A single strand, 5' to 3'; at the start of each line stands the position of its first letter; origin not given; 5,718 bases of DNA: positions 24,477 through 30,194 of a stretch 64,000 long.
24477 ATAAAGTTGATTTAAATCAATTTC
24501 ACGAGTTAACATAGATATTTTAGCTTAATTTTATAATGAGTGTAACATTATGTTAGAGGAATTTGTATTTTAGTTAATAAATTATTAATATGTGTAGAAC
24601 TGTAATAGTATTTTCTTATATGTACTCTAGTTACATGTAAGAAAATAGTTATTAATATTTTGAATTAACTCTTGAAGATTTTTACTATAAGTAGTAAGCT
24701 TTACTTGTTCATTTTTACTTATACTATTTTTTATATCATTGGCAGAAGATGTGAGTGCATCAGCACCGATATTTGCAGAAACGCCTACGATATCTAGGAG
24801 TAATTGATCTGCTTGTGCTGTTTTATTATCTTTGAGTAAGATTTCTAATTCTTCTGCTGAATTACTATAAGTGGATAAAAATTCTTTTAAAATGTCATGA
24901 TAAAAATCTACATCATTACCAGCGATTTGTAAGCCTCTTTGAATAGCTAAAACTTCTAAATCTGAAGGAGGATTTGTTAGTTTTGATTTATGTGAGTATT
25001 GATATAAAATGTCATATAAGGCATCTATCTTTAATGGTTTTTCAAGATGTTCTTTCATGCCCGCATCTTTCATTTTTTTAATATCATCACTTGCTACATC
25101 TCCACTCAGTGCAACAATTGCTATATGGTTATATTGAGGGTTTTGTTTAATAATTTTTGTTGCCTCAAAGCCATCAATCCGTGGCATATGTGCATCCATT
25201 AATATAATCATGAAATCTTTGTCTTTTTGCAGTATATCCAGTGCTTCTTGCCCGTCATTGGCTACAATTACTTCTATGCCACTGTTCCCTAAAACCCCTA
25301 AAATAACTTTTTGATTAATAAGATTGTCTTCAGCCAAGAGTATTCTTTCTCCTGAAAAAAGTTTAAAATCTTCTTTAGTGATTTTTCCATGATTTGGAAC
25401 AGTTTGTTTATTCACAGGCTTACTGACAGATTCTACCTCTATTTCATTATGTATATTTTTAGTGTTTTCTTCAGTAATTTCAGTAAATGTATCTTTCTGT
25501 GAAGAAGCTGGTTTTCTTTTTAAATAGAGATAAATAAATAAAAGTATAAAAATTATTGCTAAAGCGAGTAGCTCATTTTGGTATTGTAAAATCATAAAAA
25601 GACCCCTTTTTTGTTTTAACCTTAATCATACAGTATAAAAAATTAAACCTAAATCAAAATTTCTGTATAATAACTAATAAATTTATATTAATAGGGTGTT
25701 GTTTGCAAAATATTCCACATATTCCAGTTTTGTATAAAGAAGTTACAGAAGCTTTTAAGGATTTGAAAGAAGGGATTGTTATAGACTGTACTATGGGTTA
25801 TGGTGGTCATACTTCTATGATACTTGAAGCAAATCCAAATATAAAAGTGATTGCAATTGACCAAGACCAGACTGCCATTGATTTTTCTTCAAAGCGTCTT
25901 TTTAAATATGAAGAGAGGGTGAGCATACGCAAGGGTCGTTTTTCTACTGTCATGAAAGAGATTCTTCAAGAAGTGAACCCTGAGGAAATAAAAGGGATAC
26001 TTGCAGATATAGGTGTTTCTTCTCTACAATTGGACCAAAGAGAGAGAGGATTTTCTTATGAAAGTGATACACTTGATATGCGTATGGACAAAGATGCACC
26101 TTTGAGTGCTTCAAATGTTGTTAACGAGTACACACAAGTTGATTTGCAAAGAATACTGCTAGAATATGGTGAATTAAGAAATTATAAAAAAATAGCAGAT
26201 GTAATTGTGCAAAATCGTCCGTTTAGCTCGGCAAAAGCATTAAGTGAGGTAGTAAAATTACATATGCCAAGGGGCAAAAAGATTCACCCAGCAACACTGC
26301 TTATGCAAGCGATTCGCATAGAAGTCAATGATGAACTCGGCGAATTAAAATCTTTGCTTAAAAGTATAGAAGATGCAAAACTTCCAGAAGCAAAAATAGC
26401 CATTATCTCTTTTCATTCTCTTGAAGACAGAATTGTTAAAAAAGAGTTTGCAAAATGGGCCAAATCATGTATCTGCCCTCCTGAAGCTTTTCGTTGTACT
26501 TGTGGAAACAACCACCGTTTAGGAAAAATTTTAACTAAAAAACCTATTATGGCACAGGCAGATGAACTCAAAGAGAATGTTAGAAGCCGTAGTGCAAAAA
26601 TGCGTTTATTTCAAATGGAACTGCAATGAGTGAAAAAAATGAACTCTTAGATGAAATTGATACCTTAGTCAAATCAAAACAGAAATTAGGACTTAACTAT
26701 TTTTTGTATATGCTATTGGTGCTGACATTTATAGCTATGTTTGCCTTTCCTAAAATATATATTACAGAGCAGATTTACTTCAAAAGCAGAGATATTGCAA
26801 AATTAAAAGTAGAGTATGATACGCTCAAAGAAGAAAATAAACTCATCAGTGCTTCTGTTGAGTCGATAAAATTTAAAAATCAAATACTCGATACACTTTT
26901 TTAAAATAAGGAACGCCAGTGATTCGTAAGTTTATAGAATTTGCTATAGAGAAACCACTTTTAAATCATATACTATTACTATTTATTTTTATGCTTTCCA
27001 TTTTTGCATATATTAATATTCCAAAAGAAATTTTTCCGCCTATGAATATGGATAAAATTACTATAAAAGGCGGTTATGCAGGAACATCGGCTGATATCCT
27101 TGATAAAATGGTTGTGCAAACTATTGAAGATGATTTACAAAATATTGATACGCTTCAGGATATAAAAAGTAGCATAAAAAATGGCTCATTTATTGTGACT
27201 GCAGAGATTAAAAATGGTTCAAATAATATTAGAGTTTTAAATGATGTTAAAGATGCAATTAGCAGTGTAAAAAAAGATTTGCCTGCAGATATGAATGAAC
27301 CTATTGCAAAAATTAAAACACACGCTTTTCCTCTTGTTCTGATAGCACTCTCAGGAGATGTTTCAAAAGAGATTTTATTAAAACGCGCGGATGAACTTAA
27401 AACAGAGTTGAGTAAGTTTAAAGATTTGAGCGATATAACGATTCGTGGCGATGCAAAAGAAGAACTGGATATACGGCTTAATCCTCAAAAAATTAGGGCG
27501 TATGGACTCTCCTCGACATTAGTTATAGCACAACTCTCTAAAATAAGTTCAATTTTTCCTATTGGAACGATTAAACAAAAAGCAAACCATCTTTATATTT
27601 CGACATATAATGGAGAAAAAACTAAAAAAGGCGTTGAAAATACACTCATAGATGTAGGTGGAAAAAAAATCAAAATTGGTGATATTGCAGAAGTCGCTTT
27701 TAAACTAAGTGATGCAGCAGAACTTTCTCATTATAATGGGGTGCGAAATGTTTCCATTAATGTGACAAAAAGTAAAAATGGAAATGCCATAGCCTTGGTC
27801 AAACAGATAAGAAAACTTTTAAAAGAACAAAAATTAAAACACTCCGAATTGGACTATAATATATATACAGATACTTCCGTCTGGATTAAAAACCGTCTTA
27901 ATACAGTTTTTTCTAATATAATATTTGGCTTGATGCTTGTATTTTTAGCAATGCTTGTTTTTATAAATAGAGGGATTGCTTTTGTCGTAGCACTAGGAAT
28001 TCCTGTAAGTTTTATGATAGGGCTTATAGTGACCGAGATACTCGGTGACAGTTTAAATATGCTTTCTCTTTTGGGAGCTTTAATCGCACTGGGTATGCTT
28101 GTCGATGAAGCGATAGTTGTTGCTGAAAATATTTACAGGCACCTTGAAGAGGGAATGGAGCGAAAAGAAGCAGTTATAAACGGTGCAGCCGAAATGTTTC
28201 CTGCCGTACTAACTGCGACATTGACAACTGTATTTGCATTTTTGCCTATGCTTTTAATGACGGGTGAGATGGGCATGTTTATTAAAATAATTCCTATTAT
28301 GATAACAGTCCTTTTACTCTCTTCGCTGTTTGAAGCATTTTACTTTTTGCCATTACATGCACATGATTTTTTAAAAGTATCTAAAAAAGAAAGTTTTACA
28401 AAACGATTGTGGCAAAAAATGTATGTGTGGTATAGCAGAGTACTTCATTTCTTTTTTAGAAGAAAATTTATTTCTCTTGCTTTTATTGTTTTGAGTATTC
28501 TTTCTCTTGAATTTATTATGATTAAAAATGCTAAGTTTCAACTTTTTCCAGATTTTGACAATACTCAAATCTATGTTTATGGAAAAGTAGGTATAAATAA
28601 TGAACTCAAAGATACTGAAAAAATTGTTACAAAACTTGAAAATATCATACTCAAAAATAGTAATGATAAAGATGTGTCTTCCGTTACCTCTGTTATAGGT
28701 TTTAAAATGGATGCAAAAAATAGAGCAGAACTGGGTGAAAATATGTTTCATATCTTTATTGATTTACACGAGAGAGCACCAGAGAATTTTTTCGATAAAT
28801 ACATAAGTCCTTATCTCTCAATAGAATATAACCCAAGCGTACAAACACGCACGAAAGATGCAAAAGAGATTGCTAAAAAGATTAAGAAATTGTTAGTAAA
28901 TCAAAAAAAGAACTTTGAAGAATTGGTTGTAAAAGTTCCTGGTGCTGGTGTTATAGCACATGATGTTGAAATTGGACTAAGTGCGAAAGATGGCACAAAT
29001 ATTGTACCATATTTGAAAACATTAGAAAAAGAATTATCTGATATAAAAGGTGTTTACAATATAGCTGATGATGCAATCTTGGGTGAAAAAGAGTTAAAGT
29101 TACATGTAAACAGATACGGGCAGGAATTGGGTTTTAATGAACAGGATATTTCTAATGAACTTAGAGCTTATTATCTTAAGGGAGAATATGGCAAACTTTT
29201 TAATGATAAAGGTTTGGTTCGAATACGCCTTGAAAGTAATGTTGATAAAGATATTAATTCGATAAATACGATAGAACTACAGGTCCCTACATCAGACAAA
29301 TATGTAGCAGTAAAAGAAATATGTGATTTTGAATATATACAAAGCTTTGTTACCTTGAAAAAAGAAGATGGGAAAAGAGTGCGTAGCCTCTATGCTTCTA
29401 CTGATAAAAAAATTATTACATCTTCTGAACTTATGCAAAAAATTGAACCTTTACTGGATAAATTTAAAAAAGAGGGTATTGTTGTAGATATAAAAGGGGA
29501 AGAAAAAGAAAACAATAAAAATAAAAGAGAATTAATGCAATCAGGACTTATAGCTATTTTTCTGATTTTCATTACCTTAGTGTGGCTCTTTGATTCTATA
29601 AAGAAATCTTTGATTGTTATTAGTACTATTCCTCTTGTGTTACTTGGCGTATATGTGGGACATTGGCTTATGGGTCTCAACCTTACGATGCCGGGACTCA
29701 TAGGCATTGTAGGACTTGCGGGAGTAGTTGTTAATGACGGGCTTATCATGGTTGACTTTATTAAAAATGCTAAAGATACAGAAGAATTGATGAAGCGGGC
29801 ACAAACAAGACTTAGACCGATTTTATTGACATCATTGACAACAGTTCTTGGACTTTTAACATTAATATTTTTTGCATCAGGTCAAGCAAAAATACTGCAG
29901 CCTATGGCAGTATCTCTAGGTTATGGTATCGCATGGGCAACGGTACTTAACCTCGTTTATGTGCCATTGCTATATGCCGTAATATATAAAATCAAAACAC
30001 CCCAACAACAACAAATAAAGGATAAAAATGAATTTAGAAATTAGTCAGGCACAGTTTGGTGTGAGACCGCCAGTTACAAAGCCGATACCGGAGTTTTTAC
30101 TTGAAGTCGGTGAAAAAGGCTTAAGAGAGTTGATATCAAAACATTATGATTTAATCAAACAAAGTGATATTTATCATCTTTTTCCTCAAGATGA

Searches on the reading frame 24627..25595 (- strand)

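Call 8: search_protein_families(library=pfam, proteins=[window:24627-25595:-], max_evalue=0.001)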
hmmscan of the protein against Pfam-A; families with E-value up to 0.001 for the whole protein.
window:24627-25595:- (322 aa): 1 family
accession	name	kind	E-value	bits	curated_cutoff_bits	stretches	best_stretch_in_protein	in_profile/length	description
PF00072.30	Response_reg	-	1.8e-19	70.4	30.2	1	85-196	1-109/111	Response regulator receiver domain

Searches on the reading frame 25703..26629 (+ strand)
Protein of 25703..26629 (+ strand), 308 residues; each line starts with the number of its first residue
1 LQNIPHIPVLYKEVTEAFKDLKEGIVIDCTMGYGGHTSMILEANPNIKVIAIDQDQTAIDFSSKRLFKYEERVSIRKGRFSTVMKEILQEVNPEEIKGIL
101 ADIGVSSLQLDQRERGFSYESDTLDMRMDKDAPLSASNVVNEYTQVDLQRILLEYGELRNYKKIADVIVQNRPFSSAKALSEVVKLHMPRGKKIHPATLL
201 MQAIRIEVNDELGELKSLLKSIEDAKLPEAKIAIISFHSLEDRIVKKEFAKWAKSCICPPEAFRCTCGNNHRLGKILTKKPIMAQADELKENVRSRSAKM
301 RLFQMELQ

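Call 8: search_protein_families(library=pfam, proteins=[window:25703-26629:+], max_evalue=0.001)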
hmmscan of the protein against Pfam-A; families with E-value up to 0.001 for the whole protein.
window:25703-26629:+ (308 aa): 2 families
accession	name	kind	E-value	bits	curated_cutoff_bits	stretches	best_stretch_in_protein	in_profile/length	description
PF01795.25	Methyltransf_5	-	5.9e-103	345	27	1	4-304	2-307/309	MraW methylase family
PF05175.20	MTS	-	4e-05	23.8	23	0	17-72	26-81/170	Methyltransferase small domain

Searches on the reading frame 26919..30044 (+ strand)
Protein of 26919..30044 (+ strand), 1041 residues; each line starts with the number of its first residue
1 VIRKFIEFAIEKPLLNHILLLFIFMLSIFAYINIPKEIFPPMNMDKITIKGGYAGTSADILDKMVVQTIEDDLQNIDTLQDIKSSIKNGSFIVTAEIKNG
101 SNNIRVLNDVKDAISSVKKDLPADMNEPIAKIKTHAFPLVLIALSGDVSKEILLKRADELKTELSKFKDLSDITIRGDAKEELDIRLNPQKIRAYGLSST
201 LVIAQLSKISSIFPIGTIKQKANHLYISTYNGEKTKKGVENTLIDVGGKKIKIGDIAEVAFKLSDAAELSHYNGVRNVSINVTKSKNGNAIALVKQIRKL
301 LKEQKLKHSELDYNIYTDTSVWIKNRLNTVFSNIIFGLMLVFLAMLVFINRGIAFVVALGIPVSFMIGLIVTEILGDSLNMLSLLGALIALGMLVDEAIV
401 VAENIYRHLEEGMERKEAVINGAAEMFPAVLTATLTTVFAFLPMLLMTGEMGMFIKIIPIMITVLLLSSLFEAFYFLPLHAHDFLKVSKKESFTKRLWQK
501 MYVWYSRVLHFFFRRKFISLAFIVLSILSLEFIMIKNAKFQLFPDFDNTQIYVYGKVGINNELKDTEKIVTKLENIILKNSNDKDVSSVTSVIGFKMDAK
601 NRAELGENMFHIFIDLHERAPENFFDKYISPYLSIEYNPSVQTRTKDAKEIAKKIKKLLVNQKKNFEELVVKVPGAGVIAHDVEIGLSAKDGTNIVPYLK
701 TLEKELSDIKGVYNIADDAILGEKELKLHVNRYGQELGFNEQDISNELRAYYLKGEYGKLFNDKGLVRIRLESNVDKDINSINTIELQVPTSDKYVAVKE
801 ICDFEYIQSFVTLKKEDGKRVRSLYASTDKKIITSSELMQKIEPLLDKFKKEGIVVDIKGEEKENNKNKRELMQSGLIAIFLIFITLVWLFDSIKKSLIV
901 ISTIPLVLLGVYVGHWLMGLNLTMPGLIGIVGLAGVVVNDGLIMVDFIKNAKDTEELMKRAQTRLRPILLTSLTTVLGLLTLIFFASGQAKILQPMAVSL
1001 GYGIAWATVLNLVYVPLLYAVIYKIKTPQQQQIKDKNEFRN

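Call 8: search_protein_families(library=pfam, proteins=[window:26919-30044:+], max_evalue=0.001)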
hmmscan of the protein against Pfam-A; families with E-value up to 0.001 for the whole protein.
window:26919-30044:+ (1041 aa): 2 families
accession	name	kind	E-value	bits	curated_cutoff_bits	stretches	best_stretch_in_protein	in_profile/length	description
PF00873.25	ACR_tran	-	3.3e-142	475.8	28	1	5-1022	1-1020/1021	AcrB/AcrD/AcrF family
PF03176.21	MMPL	-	4.9e-08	32.7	20.5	0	866-1026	139-306/333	MMPL family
